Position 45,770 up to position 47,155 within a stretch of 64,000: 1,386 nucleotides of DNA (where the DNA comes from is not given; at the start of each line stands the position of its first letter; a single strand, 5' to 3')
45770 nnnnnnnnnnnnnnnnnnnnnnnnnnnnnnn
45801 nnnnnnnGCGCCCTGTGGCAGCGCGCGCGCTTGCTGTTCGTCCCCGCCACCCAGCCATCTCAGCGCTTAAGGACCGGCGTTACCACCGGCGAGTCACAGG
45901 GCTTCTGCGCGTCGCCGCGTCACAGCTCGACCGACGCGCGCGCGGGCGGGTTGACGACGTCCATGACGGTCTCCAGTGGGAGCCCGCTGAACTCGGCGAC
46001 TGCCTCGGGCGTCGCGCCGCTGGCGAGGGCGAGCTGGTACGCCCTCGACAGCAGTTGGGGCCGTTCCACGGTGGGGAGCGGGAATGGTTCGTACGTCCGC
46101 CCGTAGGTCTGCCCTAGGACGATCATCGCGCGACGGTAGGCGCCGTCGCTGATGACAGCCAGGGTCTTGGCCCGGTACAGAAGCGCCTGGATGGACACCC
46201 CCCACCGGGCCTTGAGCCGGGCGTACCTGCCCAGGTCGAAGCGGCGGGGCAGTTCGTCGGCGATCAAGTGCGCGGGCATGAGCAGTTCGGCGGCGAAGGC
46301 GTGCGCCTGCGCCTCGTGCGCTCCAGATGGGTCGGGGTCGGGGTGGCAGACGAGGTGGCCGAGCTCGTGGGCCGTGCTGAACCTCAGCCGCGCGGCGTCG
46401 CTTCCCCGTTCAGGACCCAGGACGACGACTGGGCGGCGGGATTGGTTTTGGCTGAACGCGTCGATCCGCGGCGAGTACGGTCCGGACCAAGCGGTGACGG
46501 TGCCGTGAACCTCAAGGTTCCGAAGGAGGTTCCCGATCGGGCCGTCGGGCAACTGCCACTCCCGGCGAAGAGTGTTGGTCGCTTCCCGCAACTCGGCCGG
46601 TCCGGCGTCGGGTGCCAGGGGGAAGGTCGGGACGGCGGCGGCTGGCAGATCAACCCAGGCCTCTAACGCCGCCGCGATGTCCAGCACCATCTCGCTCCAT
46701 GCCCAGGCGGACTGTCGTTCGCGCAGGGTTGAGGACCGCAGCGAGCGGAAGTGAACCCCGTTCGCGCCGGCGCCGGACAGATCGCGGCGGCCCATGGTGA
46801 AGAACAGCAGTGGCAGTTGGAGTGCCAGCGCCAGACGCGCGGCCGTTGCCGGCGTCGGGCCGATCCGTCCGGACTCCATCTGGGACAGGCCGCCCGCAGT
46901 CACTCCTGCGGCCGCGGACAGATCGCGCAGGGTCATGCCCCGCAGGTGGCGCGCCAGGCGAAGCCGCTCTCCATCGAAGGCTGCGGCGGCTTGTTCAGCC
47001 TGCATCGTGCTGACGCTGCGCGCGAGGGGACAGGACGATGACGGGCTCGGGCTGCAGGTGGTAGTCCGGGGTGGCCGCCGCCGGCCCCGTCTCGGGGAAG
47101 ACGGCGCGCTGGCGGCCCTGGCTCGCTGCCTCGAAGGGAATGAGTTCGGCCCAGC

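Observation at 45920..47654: Overlapping two-gene module: unknown 219-aa protein + XRE-HTH/ImmA-IrrE metallopeptidase fusion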

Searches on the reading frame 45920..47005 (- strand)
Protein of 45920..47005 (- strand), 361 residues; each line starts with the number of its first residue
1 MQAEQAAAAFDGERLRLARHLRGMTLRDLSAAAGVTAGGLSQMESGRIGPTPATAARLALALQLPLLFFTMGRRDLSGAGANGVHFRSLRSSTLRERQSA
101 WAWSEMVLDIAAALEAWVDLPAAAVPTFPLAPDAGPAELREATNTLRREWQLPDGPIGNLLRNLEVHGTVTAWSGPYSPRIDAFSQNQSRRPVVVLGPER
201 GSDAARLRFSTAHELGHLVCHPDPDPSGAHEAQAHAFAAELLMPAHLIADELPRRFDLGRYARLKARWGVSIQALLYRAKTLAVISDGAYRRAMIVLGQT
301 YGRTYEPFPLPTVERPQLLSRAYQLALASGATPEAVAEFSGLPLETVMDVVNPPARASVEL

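Call 3: search_protein_families(library=pfam, proteins=[window:45920-47005:-], max_evalue=1)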
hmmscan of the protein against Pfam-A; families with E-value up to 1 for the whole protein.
window:45920-47005:- (361 aa): 7 families
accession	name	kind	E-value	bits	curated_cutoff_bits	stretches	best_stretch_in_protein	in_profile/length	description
PF06114.19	Peptidase_M78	-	4.5e-17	62.4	22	1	182-279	19-122/123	IrrE N-terminal-like domain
PF13560.12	HTH_31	-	3.1e-10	40.6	27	1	12-65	3-57/64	Helix-turn-helix domain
PF01381.28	HTH_3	-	7e-10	39.2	23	1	15-68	1-54/55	Helix-turn-helix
PF12844.13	HTH_19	-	1.5e-06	28.4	30.2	1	12-65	1-54/64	Helix-turn-helix domain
PF13443.12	HTH_26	-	0.035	14.8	22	1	15-64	2-52/63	Cro/C1-type HTH DNA-binding domain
PF13413.12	HTH_25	-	0.047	14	24.6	1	14-54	1-41/62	Helix-turn-helix domain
PF10444.14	Nbl1_Borealin_N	-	0.16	12.1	24.4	1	1-30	26-55/57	Nbl1 / Borealin N terminal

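Call 4: search_protein_families(library=padloc, proteins=[window:45920-47005:-], max_evalue=1)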
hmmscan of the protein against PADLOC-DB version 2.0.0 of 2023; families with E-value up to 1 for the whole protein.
window:45920-47005:- (361 aa): 18 families
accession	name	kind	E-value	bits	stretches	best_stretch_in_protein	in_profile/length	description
PDLC03955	RmrA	-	4e-92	307.3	1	3-353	13-359/371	-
PDLC03949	RmrA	-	5.1e-66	221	1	10-350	2-332/363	-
PDLC03948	RmrA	-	3.3e-56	188.9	1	6-350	4-359/397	-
PDLC03952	RmrA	-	3.8e-56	188.6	1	2-334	14-357/395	-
PDLC03946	RmrA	-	3.3e-55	185.3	1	10-350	2-334/357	-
PDLC03944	RmrA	-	2e-54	183.1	1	8-327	4-329/384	-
PDLC03947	RmrA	-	2.2e-54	182.7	1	5-331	6-340/383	-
PDLC03951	RmrA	-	2e-50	169.9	1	8-350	6-355/400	-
PDLC03954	RmrA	-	1.8e-48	163.4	1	4-341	4-351/380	-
PDLC03943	RmrA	-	5.9e-46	155.2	1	10-338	2-330/370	-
PDLC03953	RmrA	-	2.3e-42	143.5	1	8-349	3-347/373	-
PDLC03956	RmrA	-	1.1e-32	111.6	1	8-330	6-335/399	-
PDLC03950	RmrA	-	2.2e-29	100.6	1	10-324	2-319/369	-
PDLC03945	RmrA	-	6.9e-27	92.6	1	10-308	2-319/394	-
PDLC04141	capP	-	1.4e-15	55.4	1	202-280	62-151/242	capP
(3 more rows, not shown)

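Call 5: search_protein_families(library=ncbifam, proteins=[window:45920-47005:-], max_evalue=1)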
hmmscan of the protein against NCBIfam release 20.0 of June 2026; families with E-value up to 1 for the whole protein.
window:45920-47005:- (361 aa): 9 families
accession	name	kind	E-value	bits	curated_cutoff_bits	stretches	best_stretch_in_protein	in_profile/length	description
NF052239.1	antitox_spr1629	equivalog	1.5e-27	96.6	335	1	10-308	2-319/377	spr1629 family repressor/antitoxin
NF041677.1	trans_regClgR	equivalog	1.7e-05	24.9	170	1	12-66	10-64/113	transcriptional regulator ClgR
NF006015.0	PRK08154.1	subfamily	5.4e-05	22.5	204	1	12-64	32-84/314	anaerobic benzoate catabolism transcriptional regulator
NF010465.0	PRK13890.1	equivalog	0.0044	17.1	96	1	15-68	11-63/121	conjugal transfer protein TrbA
TIGR00270.2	TIGR00270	equivalog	0.0082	16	110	1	13-67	78-132/159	multiprotein bridging factor aMBF1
NF007408.0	PRK09943.1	equivalog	0.017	14.7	211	1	11-69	8-66/185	HTH-type transcriptional regulator PuuR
NF041951.1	phage_RstR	subfamily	0.036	14.3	80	1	13-66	5-58/108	RstR family transcriptional repressor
TIGR02607.1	antidote_HigA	equivalog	0.13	12.1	47.7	1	23-63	20-60/81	HigA family addiction module antitoxin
NF007257.0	PRK09706.1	subfamily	0.15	11.9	101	1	12-68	7-63/135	transcriptional repressor DicA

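Call 53: search_solved_structures(query=window:45920-47005:-, max_evalue=0.01)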
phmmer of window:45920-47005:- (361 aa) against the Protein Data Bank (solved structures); distinct sequences matched with E-value up to 0.01: 5.
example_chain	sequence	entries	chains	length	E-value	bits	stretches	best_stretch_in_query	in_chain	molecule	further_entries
9vzy_A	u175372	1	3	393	0.0013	21.3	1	192-293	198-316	HTH cro/C1-type domain-containing protein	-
6jq1_A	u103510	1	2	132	0.0017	21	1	13-65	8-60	Transcriptional regulator, XRE family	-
5woq_A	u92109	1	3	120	0.0042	19.6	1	12-67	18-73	Transcriptional regulator ClgR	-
6rnz_A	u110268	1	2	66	0.0056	19.3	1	13-64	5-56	HTH-type transcriptional regulator DdrOC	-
7t5t_A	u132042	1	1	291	0.0062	19.1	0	186-276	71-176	CapP toxin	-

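Call 70: search_protein_families(library=phrogs, proteins=[window:45920-47005:-], max_evalue=0.1)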
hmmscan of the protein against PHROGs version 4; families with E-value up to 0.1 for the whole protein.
window:45920-47005:- (361 aa): 15 families
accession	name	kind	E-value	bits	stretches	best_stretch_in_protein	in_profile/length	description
phrog_2439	-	transcription regulation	2.5e-67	228.3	1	8-352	5-352/367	transcriptional regulator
phrog_87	-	other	3.5e-10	41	1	190-281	70-163/227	metallo-protease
phrog_4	-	transcription regulation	2.5e-07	31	1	11-70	137-192/400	transcriptional repressor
phrog_2328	-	transcription regulation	3.6e-07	31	1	12-80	17-87/128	transcriptional repressor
phrog_7241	-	transcription regulation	3.9e-07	31.1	1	11-65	63-116/122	transcriptional regulator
phrog_3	-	transcription regulation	1.6e-06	29.1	1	10-69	88-148/430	transcriptional repressor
phrog_8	-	transcription regulation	1.9e-06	28.6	1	12-63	78-129/346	transcriptional regulator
phrog_5823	-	transcription regulation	2.5e-06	27.9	1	12-66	8-63/404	transcriptional regulator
phrog_1914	-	unknown function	3.3e-06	27.9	1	204-283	91-178/222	-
phrog_1373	-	transcription regulation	0.00034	21.6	1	13-67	66-120/166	transcriptional regulator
phrog_2104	-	unknown function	0.0018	19.5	1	7-67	36-96/103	-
phrog_19315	-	unknown function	0.0083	16.2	1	189-251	77-153/348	-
phrog_37093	-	transcription regulation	0.027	14.9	1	13-39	8-34/42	transcriptional regulator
phrog_18577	-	unknown function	0.046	13.9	1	181-220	162-199/332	-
phrog_12019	-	other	0.07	13.8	0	68-120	127-179/241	MazG-like pyrophosphatase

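Call 93: find_related_loci(query=window:45920-47005:-, collection=metagenome_contigs, flank=4000)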
Query window:45920-47005:- (361 aa) in metagenome_contigs; peptide patterns used: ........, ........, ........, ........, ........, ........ (x = any residue, [..] = any of these).
287 stretches matched a pattern, but none encodes a relative of the query by tblastn (E <= 1e-3).

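Call 94: find_related_loci(query=window:45920-47005:-, collection=viral_contigs, flank=4000)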
Query window:45920-47005:- (361 aa) in viral_contigs; peptide patterns used: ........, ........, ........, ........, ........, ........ (x = any residue, [..] = any of these).
21 stretches matched a pattern; 1 encode a relative of the query (tblastn E <= 1e-3); 1 distinct loci.
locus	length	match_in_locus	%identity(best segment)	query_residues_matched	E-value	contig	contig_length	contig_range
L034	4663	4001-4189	48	199-250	2e-8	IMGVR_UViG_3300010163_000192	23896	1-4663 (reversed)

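Call 97: find_related_loci(query=A5, collection=metagenome_contigs, flank=3500)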
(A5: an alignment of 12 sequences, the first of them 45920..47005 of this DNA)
Query A5 (361 aa) in metagenome_contigs; peptide patterns used: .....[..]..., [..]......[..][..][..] (x = any residue, [..] = any of these).
288 stretches matched a pattern; 225 encode a relative of the query (tblastn E <= 1e-3); the best 80 are kept; 80 distinct loci.
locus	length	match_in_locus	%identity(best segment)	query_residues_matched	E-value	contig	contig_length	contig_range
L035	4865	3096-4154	55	1-354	4e-117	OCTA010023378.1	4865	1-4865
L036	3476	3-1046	55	6-354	7e-117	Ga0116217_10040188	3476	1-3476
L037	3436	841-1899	55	1-354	2e-115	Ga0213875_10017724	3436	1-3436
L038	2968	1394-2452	54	1-354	8e-115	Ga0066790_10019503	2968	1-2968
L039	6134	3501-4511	54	5-342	3e-111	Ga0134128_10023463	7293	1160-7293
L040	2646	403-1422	53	1-342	9e-113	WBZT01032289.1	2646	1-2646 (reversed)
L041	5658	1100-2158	54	1-354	2e-105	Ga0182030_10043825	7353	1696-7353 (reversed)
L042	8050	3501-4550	51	2-356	1e-104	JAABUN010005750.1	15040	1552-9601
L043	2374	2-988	53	25-354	8e-106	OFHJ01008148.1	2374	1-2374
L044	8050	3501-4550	50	1-351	5e-100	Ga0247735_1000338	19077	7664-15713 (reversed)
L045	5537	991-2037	47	2-351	3e-99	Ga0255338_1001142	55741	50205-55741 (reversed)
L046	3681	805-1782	52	25-351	2e-100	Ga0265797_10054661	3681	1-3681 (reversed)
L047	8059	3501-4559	54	1-354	4e-95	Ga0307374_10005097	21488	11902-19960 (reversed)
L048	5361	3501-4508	44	9-347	8e-74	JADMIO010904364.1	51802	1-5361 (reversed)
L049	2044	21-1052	42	3-347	2e-74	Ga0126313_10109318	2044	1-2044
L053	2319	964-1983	44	7-343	2e-72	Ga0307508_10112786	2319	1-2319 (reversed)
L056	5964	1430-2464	41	10-352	2e-70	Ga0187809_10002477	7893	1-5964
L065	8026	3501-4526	42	7-345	2e-68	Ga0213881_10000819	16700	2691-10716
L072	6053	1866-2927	41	2-352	2e-67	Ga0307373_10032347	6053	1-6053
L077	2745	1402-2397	43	2-330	6e-68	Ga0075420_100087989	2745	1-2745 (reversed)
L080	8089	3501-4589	41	2-360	9e-67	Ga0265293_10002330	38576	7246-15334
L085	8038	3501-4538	42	3-345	2e-66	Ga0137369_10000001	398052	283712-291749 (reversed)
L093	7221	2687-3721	41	1-354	3e-66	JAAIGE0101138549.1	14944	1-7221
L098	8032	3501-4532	41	3-343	9e-65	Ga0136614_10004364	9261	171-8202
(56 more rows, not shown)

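Call 100: search_protein_families(library=padloc, proteins=[L077:533-1375:+, L098:2650-3471:+, L053:89-922:+, L065:2617-3459:+, L085:2632-3474:+, L080:2680-3486:+, L072:1024-1842:+, L056:405-1391:+, L093:1899-2687:+, L041:457-1107:+], max_evalue=0.01)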
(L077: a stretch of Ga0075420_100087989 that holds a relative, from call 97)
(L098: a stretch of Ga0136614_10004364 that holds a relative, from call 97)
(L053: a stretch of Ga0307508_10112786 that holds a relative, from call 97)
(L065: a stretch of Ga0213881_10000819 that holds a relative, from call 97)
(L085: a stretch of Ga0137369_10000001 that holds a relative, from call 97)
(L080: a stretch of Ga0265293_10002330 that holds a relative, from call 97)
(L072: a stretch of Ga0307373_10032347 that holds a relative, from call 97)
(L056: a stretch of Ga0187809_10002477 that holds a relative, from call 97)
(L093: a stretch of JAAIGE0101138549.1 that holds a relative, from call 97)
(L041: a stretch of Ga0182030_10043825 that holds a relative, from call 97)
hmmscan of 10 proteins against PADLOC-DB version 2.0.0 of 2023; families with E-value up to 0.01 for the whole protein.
L077:533-1375:+ (281 aa): 1 family
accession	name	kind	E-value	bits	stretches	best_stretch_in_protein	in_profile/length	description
PDLC03941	RmrT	-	0.00068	17.1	1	123-272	85-228/234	-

L098:2650-3471:+ (274 aa): 0 families

L053:89-922:+ (278 aa): 0 families

L065:2617-3459:+ (281 aa): 0 families

L085:2632-3474:+ (281 aa): 0 families

L080:2680-3486:+ (269 aa): 1 family
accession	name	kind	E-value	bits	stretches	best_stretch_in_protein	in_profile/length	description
PDLC03941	RmrT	-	0.00026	18.5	1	137-264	108-229/234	-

L072:1024-1842:+ (273 aa): 0 families

L056:405-1391:+ (329 aa): 0 families

L093:1899-2687:+ (263 aa): 0 families

L041:457-1107:+ (217 aa): 1 family
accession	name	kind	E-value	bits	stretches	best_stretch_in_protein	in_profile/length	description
PDLC03941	RmrT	-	3.3e-05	21.4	1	38-210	37-224/234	-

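Call 106: search_solved_structures(query=A5, max_evalue=0.001)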
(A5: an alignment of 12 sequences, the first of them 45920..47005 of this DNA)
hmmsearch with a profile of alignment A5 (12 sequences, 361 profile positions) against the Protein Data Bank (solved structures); distinct sequences matched with E-value up to 0.001: 24.
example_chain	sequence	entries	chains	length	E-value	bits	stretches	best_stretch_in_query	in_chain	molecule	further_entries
9vzy_A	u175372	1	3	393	1.5e-10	43.7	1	14-292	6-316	HTH cro/C1-type domain-containing protein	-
8vd6_A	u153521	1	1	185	8.5e-09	37.9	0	314-360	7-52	CAP REPEAT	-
4o8b_A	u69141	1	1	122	1.4e-07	33.9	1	12-72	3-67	Uncharacterized protein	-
1sq8_A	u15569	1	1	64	2.4e-07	33.1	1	11-69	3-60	dh434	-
7t8i_A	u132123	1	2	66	1.2e-06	30.9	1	12-69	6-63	Phage element (ICEBs1)transcriptional regulator (Xre family)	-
7t5u_A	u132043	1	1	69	1.3e-06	30.7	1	7-69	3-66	Helix-turn-helix domain-containing protein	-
6rnz_A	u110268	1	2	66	1.6e-06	30.4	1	13-66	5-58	HTH-type transcriptional regulator DdrOC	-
7t5t_A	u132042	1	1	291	2.1e-06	30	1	202-274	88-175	CapP toxin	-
9sf2_A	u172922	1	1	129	2.4e-06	29.8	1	12-78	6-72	Transcriptional regulator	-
1adr_A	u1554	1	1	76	3.4e-06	29.3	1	9-70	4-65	P22 C2 REPRESSOR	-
2r1j_L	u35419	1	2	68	3.8e-06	29.1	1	9-69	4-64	Repressor protein C2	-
3jxb_C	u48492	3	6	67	4.2e-06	29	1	10-69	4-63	Repressor protein C2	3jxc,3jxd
6jq1_A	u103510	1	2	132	4.6e-06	28.9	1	13-66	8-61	Transcriptional regulator, XRE family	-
6rmq_A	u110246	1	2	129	8.4e-06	28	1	13-66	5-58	HTH-type transcriptional regulator DdrOC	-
6rnx_A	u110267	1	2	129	8.5e-06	28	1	13-66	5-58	HTH-type transcriptional regulator DdrOC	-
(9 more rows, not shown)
